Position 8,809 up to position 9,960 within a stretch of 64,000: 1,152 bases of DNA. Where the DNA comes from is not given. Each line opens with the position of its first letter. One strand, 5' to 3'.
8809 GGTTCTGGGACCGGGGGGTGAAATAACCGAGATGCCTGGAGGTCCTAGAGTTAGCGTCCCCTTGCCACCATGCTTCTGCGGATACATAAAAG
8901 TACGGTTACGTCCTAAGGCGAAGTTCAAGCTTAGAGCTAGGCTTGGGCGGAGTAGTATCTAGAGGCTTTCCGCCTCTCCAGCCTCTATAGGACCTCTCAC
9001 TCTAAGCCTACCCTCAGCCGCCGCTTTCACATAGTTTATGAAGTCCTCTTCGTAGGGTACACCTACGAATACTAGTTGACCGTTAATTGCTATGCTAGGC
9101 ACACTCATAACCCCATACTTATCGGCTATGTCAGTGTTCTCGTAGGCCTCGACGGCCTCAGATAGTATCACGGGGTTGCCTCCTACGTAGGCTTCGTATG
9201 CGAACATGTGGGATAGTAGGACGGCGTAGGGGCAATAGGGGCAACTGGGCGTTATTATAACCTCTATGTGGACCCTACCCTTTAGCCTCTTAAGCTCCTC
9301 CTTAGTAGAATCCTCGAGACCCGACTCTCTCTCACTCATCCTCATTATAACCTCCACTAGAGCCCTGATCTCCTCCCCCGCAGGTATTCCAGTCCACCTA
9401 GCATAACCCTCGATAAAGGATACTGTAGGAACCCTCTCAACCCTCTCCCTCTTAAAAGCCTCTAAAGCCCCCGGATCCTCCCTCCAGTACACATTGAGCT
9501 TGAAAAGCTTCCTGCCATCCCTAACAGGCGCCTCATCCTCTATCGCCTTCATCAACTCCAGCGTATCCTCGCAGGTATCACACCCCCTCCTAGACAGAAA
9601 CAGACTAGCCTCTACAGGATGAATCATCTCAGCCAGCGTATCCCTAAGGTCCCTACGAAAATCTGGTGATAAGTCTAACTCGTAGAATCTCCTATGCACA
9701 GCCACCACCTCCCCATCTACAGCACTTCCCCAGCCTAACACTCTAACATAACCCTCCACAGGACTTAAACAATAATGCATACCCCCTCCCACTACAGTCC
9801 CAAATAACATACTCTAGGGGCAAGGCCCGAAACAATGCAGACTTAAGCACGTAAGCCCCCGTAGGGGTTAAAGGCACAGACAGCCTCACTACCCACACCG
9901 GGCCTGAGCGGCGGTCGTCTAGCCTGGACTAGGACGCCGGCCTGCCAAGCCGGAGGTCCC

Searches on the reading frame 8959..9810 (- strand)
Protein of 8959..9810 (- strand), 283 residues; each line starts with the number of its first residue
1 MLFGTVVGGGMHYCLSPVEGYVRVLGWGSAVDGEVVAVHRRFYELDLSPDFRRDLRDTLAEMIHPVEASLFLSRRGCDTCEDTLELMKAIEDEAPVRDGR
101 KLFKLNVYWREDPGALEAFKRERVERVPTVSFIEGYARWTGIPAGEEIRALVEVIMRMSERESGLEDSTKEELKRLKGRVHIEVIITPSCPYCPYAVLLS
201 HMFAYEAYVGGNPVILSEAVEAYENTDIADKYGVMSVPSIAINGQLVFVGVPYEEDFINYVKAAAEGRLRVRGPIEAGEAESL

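Call 7: find_encoding_contigs(protein=window:8962-9810:-, flank=10000, max_places=6)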
Protein seq(283 aa) (283 aa): no gene with exactly this product is on record in the collection.

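Call 9: find_homologous_proteins(query=window:8962-9810:-, max_evalue=1e-20)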
Query seq(283 aa) (283 aa): 301 proteins with E <= 1e-20 among 5169 candidates; the best 120 are listed.
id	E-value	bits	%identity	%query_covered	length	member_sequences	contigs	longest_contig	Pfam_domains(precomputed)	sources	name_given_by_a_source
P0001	1.7e-147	508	91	87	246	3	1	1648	PF13192.13,PF13098.14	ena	-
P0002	5.9e-138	477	87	87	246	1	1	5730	PF13192.13,PF13098.14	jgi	jgi:glutaredoxin-like protein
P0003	2.3e-128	445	83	86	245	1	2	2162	PF13192.13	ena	-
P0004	7.4e-118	411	76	86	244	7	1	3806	PF13192.13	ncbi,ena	-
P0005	2.1e-117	409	77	86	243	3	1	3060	PF13192.13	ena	-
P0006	2.0e-116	406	77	86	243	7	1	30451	PF13192.13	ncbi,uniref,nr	ncbi:hypothetical protein apy_10050 [Aeropyrum pernix]|uniref:Thioredoxin-like fold domain-containin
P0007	3.4e-99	350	65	84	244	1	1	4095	PF13192.13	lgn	-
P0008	2.6e-98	347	63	86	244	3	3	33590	PF13192.13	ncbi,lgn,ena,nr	ncbi:MAG: thioredoxin family protein [Desulfurococcales archaeon]|nr:thioredoxin family protein [Des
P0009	1.1e-97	345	70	81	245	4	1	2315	PF13192.13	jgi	-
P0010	1.4e-97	344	66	81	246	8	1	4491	PF13192.13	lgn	-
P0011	9.8e-97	342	65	82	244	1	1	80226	PF13192.13,PF13098.14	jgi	-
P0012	9.9e-97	342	65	81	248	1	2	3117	PF13192.13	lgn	-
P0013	1.5e-96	341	68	80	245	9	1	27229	PF13192.13,PF13098.14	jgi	-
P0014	4.7e-96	339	63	86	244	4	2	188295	PF13192.13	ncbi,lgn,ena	-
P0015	7.0e-96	339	66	81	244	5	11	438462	PF13192.13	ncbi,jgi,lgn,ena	ncbi:MAG: thioredoxin family protein [Acidilobaceae archaeon]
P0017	8.0e-96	339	68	81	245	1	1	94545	PF13192.13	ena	-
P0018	8.8e-96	338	62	86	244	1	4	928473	PF13192.13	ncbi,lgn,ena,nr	ncbi:MAG: thioredoxin family protein [Desulfurococcales archaeon]|nr:thioredoxin family protein [Des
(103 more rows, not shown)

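Call 10: find_encoding_contigs(protein=window:8962-9699:-, flank=10000, max_places=6)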
Protein seq(246 aa) (246 aa): no gene with exactly this product is on record in the collection.

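Call 11: find_encoding_contigs(protein=P0006, flank=10000, max_places=4)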
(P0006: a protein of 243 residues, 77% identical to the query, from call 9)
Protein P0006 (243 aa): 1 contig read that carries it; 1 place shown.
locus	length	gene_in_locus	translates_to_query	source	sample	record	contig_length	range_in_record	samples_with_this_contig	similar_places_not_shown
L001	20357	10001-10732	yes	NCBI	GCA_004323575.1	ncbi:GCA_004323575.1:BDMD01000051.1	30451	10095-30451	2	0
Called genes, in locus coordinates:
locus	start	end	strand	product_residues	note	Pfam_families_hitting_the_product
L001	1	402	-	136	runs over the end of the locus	PF01201:Ribosomal_S8e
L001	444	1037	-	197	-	PF01931:NTPase_I-T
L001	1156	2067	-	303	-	PF00382:TFIIB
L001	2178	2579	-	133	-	PF04410:Gar1 (weak)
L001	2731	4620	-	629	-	PF00571:CBS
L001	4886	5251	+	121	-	PF01047:MarR (weak)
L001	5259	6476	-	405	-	PF02005:TRM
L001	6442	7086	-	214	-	PF03308:MeaB (weak), PF13191:AAA_16 (faint), PF03266:NTPase_1, PF13401:AAA_22 (faint), PF10649:DUF2478 (faint)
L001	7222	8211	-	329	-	PF26553:PDDEXK_19, PF01381:HTH_3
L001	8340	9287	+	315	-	PF00149:Metallophos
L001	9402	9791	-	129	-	-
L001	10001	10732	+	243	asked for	PF13192:Thioredoxin_3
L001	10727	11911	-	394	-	-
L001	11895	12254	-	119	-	-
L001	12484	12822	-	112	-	PF01922:SRP19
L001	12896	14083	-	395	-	PF04123:DUF373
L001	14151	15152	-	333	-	PF10432:bact-PGI_C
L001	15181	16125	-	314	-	PF17284:Spermine_synt_N, PF01564:Spermine_synth, PF13847:Methyltransf_31 (faint), PF08242:Methyltransf_12 (weak), PF13649:Methyltransf_25 (faint)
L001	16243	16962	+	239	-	PF00702:Hydrolase (faint), PF08282:Hydrolase_3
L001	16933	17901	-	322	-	PF01370:Epimerase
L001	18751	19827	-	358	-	-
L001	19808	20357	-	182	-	PF14833:NAD_binding_11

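Call 40: find_encoding_contigs(protein=P0002, flank=10000, max_places=2)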
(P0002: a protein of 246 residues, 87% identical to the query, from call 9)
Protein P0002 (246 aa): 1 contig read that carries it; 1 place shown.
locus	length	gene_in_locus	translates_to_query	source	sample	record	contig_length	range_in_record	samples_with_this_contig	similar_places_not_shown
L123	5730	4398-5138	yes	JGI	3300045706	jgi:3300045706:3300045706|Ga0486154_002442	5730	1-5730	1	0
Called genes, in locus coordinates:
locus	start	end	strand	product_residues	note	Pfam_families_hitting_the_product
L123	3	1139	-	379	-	?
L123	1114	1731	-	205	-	PF03308:MeaB (weak), PF03266:NTPase_1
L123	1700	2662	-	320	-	PF26553:PDDEXK_19, PF12844:HTH_19 (weak), PF13560:HTH_31, PF01381:HTH_3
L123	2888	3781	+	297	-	PF00149:Metallophos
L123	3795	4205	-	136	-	-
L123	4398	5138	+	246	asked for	PF13098:Thioredoxin_2 (faint), PF13192:Thioredoxin_3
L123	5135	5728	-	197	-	?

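Call 41: find_encoding_contigs(protein=P0017, flank=10000, max_places=2)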
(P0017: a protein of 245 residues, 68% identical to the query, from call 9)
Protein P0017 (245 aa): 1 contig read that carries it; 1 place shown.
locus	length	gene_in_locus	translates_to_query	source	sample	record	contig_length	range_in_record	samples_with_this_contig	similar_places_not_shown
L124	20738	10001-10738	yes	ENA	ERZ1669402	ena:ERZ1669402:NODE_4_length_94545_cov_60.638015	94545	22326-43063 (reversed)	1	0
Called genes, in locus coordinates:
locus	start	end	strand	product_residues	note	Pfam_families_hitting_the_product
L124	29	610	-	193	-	PF01725:Ham1p_like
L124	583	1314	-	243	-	PF00069:Pkinase (weak), PF03109:ABC1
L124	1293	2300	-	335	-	PF00814:TsaD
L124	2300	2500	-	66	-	PF01599:Ribosomal_S27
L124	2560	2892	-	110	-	PF01282:Ribosomal_S24e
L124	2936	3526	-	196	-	PF04019:DUF359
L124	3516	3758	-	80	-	PF06093:Spt4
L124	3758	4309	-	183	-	PF03876:SHS2_Rpb7-N (weak), PF00575:S1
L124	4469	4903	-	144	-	PF01850:PIN (faint), PF13638:PIN_4, PF18477:PIN_9, PF04900:Fcf1 (weak)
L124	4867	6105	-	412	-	PF00009:GTP_EFTU, PF03144:GTP_EFTU_D2, PF09173:eIF2_C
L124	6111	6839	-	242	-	PF01092:Ribosomal_S6e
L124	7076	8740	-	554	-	PF00118:Cpn60_TCP1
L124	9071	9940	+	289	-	-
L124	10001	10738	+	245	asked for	PF13192:Thioredoxin_3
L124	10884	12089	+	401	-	-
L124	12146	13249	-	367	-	PF01008:IF-2B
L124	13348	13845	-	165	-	PF22502:SEN2-like_N (weak), PF01974:tRNA_int_endo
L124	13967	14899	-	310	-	PF00382:TFIIB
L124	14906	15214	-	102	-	-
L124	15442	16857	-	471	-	-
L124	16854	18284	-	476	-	PF00437:T2SSE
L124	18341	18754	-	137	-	-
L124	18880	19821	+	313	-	PF01916:DS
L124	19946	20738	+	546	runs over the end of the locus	PF02518:HATPase_c, PF13589:HATPase_c_3, PF09239:Topo-VIb_trans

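Call 42: find_encoding_contigs(protein=P0015, flank=10000, max_places=2)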
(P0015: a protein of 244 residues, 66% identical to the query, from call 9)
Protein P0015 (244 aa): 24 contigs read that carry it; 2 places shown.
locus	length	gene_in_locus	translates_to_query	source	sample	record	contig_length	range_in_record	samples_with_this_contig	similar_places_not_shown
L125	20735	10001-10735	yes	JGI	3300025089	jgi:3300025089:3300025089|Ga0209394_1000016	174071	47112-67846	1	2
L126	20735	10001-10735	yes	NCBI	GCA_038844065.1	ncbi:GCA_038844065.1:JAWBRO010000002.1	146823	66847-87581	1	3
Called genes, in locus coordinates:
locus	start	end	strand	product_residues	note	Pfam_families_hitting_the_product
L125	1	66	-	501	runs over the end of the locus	PF01935:DUF87 (weak)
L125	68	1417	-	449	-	PF27251:CedA1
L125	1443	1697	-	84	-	PF27251:CedA1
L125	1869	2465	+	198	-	PF02163:Peptidase_M50 (weak)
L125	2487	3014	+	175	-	PF01467:CTP_transf_like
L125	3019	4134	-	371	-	PF03463:eRF1_1, PF18854:baeRF_family10, PF03464:eRF1_2, PF18859:acVLRF1, PF03465:eRF1_3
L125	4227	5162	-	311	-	PF02729:OTCace_N, PF00185:OTCace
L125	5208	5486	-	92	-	-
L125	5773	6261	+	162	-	PF22502:SEN2-like_N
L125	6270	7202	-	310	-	PF00382:TFIIB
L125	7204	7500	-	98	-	PF04410:Gar1 (weak)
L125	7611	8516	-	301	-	-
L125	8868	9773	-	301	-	-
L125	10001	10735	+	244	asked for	PF13192:Thioredoxin_3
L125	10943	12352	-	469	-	-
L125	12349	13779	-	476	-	PF00437:T2SSE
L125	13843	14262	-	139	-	-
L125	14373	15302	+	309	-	PF01916:DS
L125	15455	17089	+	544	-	PF02518:HATPase_c, PF13589:HATPase_c_3, PF09239:Topo-VIb_trans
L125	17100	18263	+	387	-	PF04406:TP6A_N, PF20768:Topo_VI_alpha, PF21180:TOP6A-Spo11_Toprim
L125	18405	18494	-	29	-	-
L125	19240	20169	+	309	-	PF01557:FAA_hydrolase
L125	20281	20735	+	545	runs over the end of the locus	PF02770:Acyl-CoA_dh_M, PF00441:Acyl-CoA_dh_1, PF08028:Acyl-CoA_dh_2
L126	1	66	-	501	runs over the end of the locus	PF01935:DUF87 (weak)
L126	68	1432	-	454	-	PF27251:CedA1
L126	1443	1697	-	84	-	PF27251:CedA1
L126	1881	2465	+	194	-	PF02163:Peptidase_M50 (weak)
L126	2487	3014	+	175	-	PF01467:CTP_transf_like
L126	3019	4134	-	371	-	PF03463:eRF1_1, PF18854:baeRF_family10, PF03464:eRF1_2, PF18859:acVLRF1, PF03465:eRF1_3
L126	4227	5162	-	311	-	PF02729:OTCace_N, PF00185:OTCace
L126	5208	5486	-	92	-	-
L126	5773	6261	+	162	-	PF22502:SEN2-like_N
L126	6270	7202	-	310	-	PF00382:TFIIB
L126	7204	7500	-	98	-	PF04410:Gar1 (weak)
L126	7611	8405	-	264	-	-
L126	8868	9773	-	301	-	-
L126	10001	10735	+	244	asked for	PF13192:Thioredoxin_3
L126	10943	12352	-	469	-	-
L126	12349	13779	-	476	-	PF00437:T2SSE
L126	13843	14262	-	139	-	-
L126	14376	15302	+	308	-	PF01916:DS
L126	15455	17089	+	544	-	PF02518:HATPase_c, PF13589:HATPase_c_3, PF09239:Topo-VIb_trans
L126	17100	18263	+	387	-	PF04406:TP6A_N, PF20768:Topo_VI_alpha, PF21180:TOP6A-Spo11_Toprim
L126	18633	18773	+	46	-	-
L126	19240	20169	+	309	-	PF01557:FAA_hydrolase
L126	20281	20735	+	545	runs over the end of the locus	PF02770:Acyl-CoA_dh_M, PF00441:Acyl-CoA_dh_1, PF08028:Acyl-CoA_dh_2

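Call 43: find_encoding_contigs(protein=P0018, flank=10000, max_places=2)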
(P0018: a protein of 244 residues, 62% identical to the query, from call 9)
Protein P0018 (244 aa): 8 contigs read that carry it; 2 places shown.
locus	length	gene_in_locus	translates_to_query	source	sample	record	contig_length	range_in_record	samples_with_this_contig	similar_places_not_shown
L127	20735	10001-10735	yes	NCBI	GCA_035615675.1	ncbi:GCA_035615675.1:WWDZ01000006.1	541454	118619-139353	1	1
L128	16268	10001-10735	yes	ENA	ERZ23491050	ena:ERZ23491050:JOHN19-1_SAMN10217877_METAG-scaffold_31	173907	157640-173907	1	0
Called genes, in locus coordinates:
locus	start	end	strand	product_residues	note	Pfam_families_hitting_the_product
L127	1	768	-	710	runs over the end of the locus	PF01935:DUF87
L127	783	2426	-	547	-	-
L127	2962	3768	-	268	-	PF03476:MOSC_N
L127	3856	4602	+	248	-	PF14354:Lar_restr_allev (faint)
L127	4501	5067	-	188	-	-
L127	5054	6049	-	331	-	PF12706:Lactamase_B_2 (weak)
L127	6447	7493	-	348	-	PF04055:Radical_SAM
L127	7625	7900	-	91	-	-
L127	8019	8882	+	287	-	PF01488:Shikimate_DH (weak), PF02826:2-Hacid_dh_C (faint), PF03435:Sacchrp_dh_NADP (weak), PF03446:NAD_binding_2, PF03807:F420_oxidored, PF14833:NAD_binding_11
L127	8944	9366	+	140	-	PF00334:NDK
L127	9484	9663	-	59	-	-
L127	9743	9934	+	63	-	-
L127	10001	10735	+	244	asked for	PF13192:Thioredoxin_3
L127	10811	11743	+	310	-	PF00294:PfkB, PF08543:Phos_pyr_kin (weak)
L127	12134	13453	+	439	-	PF01546:Peptidase_M20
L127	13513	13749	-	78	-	-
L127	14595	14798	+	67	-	PF01954:AF2212-like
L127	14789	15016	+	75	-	-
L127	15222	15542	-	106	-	PF02452:PemK_toxin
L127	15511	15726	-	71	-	-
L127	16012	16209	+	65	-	PF01954:AF2212-like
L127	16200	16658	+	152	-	PF01850:PIN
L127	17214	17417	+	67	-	PF01954:AF2212-like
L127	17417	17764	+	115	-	PF01850:PIN (weak)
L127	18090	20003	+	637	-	PF20720:nSTAND3 (faint), PF00004:AAA (weak), PF07728:AAA_5, PF28529:McrB_lid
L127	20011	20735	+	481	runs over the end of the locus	PF10117:McrBC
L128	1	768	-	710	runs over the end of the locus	PF01935:DUF87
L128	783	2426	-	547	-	-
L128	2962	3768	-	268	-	PF03476:MOSC_N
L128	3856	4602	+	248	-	PF14354:Lar_restr_allev (faint)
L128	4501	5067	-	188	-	-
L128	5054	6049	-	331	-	PF12706:Lactamase_B_2 (weak)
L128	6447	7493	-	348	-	PF04055:Radical_SAM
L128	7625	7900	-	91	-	-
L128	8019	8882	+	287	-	PF01488:Shikimate_DH (weak), PF02826:2-Hacid_dh_C (faint), PF03435:Sacchrp_dh_NADP (weak), PF03446:NAD_binding_2, PF03807:F420_oxidored, PF14833:NAD_binding_11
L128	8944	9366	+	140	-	PF00334:NDK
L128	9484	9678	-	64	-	-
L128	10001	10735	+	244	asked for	PF13192:Thioredoxin_3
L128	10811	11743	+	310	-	PF00294:PfkB, PF08543:Phos_pyr_kin (weak)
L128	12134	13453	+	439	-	PF01546:Peptidase_M20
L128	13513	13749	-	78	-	-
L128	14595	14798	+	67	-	PF01954:AF2212-like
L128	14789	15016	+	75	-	-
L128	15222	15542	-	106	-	PF02452:PemK_toxin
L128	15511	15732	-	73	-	-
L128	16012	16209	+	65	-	PF01954:AF2212-like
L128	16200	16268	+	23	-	?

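Call 64: search_protein_families(library=pfam, proteins=[window:8959-9810:-], max_evalue=0.01)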
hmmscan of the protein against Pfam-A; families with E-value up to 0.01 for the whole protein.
window:8959-9810:- (283 aa): 3 families
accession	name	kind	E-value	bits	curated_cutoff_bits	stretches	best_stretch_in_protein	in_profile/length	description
PF13192.12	Thioredoxin_3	-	1.2e-21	76.9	24.8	2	181-260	2-74/76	Thioredoxin domain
PF13098.12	Thioredoxin_2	-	0.0064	17.3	27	0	182-242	9-81/104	Thioredoxin-like domain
PF00462.30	Glutaredoxin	-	0.0071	17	22.9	0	182-247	1-60/60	Glutaredoxin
